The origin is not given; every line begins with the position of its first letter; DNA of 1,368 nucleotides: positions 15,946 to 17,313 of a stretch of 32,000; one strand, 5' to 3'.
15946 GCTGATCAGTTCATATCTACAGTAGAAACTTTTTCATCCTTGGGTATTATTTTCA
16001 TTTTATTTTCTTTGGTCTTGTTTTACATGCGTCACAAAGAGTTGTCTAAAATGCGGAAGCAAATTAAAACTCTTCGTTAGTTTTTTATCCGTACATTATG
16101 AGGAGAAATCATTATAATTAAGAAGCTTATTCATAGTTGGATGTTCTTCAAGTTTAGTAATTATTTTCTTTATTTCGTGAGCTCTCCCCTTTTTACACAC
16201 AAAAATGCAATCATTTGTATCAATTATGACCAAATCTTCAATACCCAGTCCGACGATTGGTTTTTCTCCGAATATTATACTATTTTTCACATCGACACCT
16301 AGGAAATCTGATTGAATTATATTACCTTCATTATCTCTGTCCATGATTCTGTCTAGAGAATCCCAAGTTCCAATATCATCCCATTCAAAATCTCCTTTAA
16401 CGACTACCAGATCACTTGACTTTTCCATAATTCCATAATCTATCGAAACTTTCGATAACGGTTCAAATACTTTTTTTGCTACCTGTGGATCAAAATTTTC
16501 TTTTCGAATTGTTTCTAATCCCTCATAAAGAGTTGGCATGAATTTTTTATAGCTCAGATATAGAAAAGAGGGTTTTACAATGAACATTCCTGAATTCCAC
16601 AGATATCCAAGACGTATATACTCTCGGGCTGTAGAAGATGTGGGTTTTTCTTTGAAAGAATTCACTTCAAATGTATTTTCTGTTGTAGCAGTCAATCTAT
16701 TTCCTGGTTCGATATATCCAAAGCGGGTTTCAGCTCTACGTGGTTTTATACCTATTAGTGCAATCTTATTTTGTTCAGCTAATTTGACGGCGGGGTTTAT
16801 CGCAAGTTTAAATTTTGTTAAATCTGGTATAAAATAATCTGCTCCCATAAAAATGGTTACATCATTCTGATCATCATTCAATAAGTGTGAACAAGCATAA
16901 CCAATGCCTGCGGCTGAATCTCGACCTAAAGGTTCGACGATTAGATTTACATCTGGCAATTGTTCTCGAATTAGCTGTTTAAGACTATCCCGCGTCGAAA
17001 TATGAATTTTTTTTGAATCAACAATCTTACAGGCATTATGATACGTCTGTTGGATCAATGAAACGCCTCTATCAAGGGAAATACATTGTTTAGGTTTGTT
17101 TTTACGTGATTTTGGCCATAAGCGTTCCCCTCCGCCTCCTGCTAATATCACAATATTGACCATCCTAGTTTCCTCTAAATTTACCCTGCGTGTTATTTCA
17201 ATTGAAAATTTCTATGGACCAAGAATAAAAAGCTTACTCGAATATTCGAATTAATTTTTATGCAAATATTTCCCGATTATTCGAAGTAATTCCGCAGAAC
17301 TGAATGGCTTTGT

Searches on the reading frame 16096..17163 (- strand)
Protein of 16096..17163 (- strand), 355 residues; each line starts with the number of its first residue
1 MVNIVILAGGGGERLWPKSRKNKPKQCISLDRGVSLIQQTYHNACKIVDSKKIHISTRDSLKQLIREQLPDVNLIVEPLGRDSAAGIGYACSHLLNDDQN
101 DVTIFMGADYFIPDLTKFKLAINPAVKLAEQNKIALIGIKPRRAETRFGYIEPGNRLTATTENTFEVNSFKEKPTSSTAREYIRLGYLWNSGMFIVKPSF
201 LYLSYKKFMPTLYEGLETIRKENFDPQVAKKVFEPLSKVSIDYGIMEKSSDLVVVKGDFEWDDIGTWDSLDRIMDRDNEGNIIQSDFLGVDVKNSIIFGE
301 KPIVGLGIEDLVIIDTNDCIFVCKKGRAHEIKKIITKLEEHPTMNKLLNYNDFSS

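Call 6: search_protein_families(library=pfam, proteins=[window:16096-17163:-])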
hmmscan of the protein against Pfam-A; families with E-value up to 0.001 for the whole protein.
window:16096-17163:- (355 aa): 3 families
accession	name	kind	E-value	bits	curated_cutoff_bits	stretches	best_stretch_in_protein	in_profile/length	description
PF00483.29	NTP_transferase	-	1.4e-34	120.2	21.2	1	5-277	3-242/245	Nucleotidyl transferase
PF22640.1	ManC_GMP_beta-helix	-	9.2e-13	48.3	27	1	288-338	4-55/55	MannoseP isomerase/GMP-like beta-helix domain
PF12804.13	NTP_transf_3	-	0.00045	20.9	27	1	5-109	2-95/160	MobA-like NTP transferase domain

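Call 62: find_encoding_contigs(protein=window:16096-17163:-, flank=4000, max_places=6)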
Protein window:16096-17163:- (355 aa): no gene with exactly this product is on record in the collection.
